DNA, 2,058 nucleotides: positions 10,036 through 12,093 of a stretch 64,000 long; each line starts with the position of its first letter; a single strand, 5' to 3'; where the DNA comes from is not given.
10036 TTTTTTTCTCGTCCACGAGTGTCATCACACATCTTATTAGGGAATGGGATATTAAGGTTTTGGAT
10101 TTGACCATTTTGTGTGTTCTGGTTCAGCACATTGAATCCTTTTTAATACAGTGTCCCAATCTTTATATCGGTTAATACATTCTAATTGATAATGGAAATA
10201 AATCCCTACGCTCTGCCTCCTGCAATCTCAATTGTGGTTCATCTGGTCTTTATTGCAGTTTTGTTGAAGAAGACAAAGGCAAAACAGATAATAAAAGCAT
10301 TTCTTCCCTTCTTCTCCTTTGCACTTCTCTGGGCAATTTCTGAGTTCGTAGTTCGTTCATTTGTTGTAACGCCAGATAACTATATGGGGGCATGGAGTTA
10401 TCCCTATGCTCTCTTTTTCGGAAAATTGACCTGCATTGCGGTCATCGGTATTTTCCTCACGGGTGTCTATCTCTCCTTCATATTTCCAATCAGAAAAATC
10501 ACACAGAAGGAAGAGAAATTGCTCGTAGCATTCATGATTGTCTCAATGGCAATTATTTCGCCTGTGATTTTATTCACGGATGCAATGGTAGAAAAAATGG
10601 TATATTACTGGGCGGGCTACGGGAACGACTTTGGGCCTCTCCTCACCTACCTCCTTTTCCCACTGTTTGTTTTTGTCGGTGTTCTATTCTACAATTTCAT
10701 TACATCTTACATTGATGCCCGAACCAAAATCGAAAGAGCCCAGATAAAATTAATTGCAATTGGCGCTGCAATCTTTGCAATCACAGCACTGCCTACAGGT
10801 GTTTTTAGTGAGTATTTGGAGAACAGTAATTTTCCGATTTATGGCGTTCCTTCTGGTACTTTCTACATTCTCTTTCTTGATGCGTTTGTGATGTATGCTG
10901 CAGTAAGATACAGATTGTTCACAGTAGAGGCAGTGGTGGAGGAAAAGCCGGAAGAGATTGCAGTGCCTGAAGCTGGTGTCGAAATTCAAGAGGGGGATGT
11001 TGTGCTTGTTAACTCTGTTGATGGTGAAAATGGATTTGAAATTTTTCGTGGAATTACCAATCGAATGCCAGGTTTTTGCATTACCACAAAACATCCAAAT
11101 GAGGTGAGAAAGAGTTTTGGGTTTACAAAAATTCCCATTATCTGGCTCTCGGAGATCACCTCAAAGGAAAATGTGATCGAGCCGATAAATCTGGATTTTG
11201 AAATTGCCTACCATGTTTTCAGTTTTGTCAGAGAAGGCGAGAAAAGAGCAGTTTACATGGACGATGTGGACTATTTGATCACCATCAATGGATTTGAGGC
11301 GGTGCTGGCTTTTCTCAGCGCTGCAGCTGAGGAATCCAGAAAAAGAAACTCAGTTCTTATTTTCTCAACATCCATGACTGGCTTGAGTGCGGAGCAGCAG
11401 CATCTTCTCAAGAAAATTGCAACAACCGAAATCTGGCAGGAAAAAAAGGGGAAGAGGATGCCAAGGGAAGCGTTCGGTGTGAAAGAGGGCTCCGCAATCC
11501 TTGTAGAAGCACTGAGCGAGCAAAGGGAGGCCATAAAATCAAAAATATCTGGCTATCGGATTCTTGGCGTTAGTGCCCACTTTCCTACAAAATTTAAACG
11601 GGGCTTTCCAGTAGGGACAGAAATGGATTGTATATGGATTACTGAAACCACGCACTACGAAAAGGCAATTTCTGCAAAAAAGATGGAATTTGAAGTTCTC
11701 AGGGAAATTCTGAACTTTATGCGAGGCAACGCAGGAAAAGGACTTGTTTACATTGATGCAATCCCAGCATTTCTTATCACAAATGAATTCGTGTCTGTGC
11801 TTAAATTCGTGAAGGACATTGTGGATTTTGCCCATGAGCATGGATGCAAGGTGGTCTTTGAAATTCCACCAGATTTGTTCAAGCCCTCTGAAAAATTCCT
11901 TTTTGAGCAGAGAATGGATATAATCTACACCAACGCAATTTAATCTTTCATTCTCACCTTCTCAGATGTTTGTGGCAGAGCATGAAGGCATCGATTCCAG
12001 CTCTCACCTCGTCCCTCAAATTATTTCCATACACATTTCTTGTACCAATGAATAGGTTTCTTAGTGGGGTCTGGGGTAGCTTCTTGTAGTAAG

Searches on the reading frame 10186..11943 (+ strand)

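Call 77: search_protein_families(library=pfam, proteins=[window:10186-11943:+], max_evalue=0.01)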
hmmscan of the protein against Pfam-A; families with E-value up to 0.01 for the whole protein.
window:10186-11943:+ (585 aa): 2 families
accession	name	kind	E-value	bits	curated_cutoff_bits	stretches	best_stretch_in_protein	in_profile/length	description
PF05763.18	DUF835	-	5.9e-36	123.7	33.1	2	283-410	8-134/136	Protein of unknown function (DUF835)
PF01637.24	ATPase_2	-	0.0076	16.5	33.2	0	337-430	95-195/225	ATPase domain predominantly from Archaea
